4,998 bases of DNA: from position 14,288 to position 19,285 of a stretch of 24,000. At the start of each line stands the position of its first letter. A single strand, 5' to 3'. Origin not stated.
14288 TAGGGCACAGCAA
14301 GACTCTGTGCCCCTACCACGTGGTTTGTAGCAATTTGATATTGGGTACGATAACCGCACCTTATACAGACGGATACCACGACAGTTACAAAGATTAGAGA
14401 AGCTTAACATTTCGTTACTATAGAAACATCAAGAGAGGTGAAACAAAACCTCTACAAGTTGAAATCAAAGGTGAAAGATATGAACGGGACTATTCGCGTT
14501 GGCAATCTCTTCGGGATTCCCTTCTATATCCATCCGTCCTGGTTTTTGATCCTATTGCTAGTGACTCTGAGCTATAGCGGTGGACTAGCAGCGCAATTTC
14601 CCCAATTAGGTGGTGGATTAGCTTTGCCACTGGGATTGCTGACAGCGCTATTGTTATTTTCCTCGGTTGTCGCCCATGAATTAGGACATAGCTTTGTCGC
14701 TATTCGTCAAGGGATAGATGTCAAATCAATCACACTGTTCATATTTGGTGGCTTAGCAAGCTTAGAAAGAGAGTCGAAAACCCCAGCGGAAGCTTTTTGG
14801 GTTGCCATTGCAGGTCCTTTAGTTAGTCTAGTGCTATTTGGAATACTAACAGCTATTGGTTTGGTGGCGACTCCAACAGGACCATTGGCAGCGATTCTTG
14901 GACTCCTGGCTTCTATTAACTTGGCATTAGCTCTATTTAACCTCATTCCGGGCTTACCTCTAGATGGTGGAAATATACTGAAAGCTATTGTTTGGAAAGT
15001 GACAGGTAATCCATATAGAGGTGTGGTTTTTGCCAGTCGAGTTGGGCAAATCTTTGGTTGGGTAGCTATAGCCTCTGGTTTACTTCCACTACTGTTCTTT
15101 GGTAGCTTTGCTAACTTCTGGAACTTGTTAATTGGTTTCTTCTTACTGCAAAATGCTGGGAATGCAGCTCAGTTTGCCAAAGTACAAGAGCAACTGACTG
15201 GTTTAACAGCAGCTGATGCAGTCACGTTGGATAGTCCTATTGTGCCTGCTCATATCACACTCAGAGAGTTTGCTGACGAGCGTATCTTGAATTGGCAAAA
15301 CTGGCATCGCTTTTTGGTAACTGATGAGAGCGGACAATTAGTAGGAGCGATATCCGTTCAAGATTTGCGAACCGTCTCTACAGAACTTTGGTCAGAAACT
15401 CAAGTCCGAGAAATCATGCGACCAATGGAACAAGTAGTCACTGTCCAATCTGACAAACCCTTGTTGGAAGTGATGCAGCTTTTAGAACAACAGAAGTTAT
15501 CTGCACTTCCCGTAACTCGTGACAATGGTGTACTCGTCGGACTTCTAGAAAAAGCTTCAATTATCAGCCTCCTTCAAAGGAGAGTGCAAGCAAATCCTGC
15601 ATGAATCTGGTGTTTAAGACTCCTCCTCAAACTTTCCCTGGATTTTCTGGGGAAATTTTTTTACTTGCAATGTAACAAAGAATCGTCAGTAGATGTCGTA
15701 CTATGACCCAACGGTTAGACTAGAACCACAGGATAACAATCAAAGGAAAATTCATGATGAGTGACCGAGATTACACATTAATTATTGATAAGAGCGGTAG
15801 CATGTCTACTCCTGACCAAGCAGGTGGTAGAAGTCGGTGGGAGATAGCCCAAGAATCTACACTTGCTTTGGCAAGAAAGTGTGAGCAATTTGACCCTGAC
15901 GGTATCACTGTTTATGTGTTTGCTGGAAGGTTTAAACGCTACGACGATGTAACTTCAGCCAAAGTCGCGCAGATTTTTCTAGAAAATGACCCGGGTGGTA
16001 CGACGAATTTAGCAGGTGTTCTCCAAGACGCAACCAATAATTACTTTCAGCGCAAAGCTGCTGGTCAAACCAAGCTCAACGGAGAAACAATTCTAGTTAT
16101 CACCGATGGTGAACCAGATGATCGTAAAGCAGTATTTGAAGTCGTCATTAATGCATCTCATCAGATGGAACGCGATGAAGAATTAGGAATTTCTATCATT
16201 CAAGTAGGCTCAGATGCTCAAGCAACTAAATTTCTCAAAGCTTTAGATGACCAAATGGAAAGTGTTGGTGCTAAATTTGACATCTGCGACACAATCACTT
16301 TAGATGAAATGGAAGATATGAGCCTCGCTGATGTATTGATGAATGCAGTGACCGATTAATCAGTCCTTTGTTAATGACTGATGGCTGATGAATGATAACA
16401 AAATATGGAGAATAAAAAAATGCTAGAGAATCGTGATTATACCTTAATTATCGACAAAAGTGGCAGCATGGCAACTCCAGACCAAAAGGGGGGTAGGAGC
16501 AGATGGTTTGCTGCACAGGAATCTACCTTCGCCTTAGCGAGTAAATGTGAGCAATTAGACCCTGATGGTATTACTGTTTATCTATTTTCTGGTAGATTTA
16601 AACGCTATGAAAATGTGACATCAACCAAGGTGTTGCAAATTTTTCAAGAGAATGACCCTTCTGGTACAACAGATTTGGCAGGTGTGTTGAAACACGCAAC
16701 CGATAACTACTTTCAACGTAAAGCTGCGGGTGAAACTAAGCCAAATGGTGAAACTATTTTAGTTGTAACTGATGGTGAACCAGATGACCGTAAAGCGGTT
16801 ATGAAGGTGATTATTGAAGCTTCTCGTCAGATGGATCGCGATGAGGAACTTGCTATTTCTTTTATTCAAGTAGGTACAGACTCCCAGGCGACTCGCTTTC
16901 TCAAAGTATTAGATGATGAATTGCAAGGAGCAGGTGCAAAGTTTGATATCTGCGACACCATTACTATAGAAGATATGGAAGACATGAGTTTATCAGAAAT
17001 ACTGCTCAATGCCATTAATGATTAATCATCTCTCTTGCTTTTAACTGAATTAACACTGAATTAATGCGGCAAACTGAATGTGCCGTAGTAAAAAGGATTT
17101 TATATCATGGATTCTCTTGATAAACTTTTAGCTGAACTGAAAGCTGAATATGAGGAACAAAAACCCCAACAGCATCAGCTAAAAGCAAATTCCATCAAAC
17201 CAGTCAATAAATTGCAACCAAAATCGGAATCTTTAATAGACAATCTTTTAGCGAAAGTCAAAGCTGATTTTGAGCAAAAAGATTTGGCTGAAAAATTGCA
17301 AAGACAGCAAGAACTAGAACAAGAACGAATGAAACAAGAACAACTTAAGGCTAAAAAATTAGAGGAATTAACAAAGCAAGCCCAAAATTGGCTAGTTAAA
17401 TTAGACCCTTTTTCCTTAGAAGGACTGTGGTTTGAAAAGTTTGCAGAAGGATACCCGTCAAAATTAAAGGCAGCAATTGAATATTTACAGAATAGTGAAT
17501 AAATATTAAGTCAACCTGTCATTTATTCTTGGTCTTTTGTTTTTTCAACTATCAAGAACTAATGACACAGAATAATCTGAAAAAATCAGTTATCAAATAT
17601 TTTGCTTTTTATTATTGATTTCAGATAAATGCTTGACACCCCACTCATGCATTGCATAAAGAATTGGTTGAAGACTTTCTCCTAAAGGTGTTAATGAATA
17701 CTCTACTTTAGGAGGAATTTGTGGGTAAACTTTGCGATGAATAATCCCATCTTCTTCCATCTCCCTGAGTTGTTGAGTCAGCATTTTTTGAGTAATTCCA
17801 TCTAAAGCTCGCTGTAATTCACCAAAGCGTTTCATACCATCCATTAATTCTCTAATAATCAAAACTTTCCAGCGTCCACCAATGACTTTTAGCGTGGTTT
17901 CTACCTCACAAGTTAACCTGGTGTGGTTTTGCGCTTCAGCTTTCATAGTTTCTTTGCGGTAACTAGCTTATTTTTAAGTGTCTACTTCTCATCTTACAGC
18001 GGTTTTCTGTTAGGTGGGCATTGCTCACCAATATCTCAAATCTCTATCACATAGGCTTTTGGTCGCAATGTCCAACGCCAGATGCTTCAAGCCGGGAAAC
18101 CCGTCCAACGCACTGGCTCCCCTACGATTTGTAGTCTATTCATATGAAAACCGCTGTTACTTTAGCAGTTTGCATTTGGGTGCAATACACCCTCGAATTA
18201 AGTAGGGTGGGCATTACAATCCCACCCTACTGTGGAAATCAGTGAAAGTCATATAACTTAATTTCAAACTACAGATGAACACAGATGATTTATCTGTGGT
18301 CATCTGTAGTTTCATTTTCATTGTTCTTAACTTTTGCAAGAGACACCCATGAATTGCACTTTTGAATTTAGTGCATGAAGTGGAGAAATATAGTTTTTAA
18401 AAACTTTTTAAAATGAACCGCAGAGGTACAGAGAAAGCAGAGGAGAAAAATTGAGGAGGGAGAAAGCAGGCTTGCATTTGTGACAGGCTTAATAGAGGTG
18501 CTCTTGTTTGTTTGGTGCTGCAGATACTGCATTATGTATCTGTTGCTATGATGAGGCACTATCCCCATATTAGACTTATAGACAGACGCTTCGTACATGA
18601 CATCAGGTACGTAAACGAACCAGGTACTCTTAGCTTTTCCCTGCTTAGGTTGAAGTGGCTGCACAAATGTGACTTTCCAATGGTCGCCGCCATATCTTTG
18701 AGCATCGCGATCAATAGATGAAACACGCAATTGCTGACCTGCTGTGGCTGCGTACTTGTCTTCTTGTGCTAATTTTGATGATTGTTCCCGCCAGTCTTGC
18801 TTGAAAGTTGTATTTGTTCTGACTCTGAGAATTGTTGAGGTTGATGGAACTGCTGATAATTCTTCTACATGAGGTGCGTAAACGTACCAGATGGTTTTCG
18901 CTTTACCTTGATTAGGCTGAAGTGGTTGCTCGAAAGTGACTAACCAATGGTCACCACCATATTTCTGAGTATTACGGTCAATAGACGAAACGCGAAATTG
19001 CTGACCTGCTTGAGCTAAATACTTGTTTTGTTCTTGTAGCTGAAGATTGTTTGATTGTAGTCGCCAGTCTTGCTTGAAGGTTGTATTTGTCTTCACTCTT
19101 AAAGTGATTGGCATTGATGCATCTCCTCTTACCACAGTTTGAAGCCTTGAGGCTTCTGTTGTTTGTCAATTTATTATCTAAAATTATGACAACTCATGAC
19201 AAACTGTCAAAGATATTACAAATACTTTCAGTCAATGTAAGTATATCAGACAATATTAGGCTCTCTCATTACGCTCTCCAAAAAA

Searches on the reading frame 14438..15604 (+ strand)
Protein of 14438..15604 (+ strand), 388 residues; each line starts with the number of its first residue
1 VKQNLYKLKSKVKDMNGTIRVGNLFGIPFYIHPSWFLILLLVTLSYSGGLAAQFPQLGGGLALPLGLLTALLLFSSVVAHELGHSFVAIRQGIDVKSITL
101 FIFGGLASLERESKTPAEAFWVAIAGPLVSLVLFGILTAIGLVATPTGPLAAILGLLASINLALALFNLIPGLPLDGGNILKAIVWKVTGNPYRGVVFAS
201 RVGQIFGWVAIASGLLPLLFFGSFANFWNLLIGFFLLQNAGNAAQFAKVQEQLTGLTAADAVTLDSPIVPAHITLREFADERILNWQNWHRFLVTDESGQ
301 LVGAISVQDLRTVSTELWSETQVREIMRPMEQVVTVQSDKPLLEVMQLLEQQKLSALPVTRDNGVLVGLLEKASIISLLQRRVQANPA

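Call 11: search_protein_families(library=pfam, proteins=[window:14438-15604:+], max_evalue=0.001)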
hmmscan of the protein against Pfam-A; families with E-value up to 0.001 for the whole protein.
window:14438-15604:+ (388 aa): 3 families
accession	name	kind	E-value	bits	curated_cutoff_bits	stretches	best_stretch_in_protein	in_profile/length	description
PF02163.28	Peptidase_M50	-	3.2e-23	82.7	27.2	2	69-143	2-102/221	Peptidase family M50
PF00571.33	CBS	-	4.7e-16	59.3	24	2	323-379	1-55/57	CBS domain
PF13398.12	Peptidase_M50B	-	4.3e-06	27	26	1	76-166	24-112/201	Peptidase M50B-like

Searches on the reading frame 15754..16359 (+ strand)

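Call 12: search_protein_families(library=pfam, proteins=[window:15754-16359:+], max_evalue=0.001)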
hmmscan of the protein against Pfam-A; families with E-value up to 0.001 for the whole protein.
window:15754-16359:+ (201 aa): 4 families
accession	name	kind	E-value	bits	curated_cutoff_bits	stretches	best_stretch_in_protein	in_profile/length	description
PF13519.12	VWA_2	-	3.2e-10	41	27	1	9-120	3-107/107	von Willebrand factor type A domain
PF00092.34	VWA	-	4.2e-07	30.8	23.8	1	8-164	3-150/174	von Willebrand factor type A domain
PF10138.15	vWA-TerF-like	-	5.9e-07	30.3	29.4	1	8-192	5-180/200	vWA found in TerF C terminus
PF07002.22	Copine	-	0.00033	20.6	27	1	81-184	83-181/218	Copine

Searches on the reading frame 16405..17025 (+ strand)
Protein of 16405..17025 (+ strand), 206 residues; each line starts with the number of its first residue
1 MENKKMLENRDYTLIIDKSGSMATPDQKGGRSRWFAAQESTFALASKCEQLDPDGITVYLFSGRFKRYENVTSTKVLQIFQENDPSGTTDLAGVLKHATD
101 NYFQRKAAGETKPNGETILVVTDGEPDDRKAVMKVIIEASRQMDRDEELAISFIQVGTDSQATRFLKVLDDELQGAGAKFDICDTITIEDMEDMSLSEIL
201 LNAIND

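Call 12: search_protein_families(library=pfam, proteins=[window:16405-17025:+], max_evalue=0.001)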
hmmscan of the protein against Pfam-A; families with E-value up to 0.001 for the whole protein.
window:16405-17025:+ (206 aa): 4 families
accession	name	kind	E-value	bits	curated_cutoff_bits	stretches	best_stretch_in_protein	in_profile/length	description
PF13519.12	VWA_2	-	4.1e-09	37.5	27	1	14-125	3-107/107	von Willebrand factor type A domain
PF10138.15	vWA-TerF-like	-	3.3e-08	34.4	29.4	1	13-197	5-177/200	vWA found in TerF C terminus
PF00092.34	VWA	-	2.6e-06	28.2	23.8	1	13-158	3-141/174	von Willebrand factor type A domain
PF07002.22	Copine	-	0.00079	19.4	27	1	82-193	79-185/218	Copine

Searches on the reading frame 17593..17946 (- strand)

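Call 12: search_protein_families(library=pfam, proteins=[window:17593-17946:-], max_evalue=0.001)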
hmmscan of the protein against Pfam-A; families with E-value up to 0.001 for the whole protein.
window:17593-17946:- (117 aa): 1 family
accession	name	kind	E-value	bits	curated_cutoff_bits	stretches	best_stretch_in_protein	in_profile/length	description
PF01638.23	HxlR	-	5e-39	132.5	20.8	1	21-109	1-89/91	HxlR-like helix-turn-helix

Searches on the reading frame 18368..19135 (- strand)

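Call 12: search_protein_families(library=pfam, proteins=[window:18368-19135:-], max_evalue=0.001)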
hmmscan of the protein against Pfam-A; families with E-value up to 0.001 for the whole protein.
window:18368-19135:- (255 aa): 1 family
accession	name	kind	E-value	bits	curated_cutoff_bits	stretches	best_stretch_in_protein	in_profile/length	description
PF11199.13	DUF2891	-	0.00089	18.8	25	0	28-68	277-321/325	Protein of unknown function (DUF2891)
